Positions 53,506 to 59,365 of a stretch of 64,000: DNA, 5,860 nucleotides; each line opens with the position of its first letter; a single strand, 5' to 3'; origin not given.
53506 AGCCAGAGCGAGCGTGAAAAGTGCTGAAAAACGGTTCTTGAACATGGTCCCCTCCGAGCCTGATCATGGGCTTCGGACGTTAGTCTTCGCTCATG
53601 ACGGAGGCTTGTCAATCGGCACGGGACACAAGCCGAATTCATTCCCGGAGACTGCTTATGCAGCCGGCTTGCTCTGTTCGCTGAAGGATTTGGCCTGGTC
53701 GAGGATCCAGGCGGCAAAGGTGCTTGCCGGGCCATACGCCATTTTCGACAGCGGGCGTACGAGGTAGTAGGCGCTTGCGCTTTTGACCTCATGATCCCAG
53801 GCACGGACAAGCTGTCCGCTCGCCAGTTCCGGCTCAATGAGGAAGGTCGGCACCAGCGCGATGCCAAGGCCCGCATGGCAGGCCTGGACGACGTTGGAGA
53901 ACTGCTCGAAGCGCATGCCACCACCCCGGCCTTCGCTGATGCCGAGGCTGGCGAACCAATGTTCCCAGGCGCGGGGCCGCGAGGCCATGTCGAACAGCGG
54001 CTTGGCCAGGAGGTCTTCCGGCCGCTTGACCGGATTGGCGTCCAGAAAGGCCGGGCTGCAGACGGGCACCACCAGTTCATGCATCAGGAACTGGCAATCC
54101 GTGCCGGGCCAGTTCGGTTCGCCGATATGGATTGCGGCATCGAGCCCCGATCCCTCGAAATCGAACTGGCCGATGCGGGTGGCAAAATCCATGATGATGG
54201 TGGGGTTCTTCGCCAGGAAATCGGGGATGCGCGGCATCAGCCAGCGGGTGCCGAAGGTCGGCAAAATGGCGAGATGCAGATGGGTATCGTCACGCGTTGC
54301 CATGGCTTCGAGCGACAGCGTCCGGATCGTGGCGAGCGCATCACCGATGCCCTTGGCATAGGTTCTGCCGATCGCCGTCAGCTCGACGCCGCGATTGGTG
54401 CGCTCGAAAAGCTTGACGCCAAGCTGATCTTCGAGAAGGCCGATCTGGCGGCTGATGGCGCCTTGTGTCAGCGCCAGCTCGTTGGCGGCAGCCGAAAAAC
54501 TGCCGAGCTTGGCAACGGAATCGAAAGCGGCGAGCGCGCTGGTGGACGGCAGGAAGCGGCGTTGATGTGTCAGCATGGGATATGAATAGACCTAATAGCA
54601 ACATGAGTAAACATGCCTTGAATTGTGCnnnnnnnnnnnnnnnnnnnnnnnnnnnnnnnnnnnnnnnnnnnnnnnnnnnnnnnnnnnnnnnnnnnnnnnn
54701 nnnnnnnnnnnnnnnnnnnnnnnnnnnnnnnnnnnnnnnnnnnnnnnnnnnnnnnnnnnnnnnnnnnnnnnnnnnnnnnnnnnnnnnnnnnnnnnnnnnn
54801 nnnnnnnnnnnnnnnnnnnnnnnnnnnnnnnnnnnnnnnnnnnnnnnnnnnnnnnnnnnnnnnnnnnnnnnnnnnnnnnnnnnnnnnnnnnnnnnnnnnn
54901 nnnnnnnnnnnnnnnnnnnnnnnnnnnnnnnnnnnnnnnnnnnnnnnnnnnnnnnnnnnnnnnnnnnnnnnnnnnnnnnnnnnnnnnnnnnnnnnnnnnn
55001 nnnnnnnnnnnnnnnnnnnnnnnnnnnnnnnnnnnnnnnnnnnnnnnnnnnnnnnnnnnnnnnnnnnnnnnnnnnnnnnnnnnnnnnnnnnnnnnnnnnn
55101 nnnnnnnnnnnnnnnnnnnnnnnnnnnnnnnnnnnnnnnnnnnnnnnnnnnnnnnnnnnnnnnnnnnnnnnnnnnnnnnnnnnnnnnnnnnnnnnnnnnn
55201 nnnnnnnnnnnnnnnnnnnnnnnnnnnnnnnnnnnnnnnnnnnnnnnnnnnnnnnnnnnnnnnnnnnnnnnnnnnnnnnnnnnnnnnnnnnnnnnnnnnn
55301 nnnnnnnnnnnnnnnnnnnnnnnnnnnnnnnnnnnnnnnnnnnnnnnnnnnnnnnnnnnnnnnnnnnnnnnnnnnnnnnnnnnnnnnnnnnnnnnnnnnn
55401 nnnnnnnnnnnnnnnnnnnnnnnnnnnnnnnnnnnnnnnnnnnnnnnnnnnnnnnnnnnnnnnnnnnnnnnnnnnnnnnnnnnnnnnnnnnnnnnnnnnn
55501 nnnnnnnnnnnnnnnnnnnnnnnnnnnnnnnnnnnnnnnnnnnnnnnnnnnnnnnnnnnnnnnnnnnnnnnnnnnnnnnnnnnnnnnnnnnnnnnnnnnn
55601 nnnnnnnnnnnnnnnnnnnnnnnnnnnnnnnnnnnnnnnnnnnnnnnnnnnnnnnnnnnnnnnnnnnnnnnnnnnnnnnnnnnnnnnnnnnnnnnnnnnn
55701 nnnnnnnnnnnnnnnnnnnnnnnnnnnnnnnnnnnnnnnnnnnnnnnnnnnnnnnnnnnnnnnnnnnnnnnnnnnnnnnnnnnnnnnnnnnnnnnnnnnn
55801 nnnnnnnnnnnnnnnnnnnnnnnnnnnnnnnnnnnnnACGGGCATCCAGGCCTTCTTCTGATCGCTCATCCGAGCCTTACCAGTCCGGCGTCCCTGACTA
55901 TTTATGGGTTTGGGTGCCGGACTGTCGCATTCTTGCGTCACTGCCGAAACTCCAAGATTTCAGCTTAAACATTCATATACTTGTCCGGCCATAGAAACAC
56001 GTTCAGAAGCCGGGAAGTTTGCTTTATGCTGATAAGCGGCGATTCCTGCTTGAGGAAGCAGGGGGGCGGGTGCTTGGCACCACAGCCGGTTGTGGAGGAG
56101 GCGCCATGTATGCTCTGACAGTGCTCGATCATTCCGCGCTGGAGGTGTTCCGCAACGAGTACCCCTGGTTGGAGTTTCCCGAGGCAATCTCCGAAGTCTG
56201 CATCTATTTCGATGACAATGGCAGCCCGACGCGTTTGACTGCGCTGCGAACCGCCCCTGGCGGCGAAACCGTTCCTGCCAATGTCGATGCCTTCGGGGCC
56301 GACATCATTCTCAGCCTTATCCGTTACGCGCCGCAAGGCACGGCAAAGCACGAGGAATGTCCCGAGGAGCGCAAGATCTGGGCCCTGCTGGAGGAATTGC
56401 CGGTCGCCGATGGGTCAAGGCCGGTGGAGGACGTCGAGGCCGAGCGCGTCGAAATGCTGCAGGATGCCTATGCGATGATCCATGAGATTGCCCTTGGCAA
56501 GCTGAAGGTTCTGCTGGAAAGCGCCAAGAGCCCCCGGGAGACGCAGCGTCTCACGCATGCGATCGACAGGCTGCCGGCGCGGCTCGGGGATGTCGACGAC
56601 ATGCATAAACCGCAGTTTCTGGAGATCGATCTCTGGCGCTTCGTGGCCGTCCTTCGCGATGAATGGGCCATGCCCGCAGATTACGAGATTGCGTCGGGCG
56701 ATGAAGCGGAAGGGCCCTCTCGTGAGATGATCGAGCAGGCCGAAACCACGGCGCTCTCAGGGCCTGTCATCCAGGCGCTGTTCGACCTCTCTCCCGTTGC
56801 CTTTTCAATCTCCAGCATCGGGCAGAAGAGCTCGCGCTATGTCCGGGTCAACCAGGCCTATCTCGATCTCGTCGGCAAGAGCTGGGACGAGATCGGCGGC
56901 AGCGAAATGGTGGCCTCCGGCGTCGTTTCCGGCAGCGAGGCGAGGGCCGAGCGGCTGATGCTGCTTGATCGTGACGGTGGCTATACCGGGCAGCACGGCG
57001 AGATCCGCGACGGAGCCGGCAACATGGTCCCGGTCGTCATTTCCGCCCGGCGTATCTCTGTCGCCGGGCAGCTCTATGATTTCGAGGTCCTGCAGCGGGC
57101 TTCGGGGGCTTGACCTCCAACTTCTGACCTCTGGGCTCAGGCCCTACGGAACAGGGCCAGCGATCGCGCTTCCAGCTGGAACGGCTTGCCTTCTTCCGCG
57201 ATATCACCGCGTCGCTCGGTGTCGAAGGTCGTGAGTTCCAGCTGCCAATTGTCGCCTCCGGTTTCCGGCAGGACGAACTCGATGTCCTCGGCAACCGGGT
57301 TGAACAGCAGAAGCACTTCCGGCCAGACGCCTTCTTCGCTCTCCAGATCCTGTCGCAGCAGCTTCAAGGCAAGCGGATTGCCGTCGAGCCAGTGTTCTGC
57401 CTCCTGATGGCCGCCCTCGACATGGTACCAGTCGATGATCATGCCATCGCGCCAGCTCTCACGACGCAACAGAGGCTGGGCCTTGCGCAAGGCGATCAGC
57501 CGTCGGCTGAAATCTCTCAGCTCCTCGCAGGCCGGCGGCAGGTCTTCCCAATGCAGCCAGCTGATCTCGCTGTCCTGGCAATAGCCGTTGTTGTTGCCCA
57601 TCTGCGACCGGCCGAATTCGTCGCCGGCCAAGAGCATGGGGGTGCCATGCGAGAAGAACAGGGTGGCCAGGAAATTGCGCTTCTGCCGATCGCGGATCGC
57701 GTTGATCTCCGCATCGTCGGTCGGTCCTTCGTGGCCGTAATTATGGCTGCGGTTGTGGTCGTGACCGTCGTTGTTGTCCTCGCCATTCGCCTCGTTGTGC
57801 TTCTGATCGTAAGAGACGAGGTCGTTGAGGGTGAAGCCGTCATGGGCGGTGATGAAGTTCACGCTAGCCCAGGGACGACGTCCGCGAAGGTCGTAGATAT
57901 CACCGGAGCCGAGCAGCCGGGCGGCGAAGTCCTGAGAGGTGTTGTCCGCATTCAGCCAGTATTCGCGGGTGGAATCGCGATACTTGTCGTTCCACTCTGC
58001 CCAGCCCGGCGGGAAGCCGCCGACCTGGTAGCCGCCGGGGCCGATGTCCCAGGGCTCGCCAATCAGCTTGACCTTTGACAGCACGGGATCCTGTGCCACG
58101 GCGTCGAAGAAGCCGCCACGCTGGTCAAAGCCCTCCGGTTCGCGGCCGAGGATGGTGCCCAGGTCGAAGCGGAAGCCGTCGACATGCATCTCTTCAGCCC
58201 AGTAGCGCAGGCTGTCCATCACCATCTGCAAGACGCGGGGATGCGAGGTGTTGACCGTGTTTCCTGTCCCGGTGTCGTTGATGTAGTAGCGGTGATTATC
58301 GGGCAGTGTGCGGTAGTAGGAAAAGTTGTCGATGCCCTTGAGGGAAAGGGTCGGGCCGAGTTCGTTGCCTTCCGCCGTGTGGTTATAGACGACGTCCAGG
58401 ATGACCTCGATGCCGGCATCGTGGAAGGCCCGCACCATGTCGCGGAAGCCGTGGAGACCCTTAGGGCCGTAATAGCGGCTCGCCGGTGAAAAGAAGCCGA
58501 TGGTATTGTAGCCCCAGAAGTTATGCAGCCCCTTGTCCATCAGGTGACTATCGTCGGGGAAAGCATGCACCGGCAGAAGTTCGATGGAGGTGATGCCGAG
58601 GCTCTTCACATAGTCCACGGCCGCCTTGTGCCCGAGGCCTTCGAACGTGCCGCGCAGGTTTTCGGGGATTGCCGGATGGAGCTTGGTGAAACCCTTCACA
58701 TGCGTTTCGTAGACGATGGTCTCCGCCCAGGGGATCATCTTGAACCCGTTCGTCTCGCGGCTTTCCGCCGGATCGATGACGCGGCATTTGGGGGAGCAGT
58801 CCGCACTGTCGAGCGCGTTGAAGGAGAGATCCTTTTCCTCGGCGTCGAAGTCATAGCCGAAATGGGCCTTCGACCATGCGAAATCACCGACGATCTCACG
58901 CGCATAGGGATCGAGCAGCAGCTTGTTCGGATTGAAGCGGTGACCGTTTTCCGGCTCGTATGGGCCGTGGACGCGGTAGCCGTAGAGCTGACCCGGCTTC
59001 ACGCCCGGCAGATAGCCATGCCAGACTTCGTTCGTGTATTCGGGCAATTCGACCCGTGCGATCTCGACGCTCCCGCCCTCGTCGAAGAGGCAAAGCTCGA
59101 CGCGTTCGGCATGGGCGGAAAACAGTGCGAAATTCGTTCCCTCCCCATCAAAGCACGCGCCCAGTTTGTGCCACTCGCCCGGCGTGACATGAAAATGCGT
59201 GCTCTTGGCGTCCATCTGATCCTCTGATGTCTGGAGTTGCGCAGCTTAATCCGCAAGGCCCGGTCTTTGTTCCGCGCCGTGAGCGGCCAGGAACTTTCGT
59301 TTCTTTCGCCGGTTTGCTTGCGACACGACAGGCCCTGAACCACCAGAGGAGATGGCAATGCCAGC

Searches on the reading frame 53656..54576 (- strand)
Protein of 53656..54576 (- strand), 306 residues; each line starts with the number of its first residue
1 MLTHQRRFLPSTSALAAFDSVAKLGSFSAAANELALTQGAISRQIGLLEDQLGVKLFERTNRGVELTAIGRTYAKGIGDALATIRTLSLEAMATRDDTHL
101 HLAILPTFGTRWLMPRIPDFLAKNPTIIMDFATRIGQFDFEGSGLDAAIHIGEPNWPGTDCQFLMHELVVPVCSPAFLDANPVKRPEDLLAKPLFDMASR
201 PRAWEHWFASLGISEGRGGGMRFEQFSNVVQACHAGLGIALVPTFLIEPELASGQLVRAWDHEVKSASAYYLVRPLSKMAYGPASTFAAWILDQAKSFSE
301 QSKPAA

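Call 55: search_protein_families(library=pfam, proteins=[window:53656-54576:-], max_evalue=0.00001)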
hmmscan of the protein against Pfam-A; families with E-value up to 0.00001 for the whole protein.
window:53656-54576:- (306 aa): 2 families
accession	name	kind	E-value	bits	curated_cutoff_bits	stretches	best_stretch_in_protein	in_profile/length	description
PF03466.25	LysR_substrate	-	1.3e-29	103.5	28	1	97-295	5-208/209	LysR substrate binding domain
PF00126.33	HTH_1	-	2.7e-22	78.9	26.6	1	14-71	3-60/60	Bacterial regulatory helix-turn-helix protein, lysR family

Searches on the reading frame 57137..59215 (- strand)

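Call 55: search_protein_families(library=pfam, proteins=[window:57137-59215:-], max_evalue=0.00001)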
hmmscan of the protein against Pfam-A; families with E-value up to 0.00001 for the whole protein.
window:57137-59215:- (692 aa): 2 families
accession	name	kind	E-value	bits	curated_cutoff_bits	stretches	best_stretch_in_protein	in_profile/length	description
PF02922.24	CBM_48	-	2.9e-20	72.8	22.4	1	17-105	1-83/83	Carbohydrate-binding module 48 (Isoamylase N-terminal domain)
PF00128.31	Alpha-amylase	-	5.8e-18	65.8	22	1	189-283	16-95/446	Alpha amylase, catalytic domain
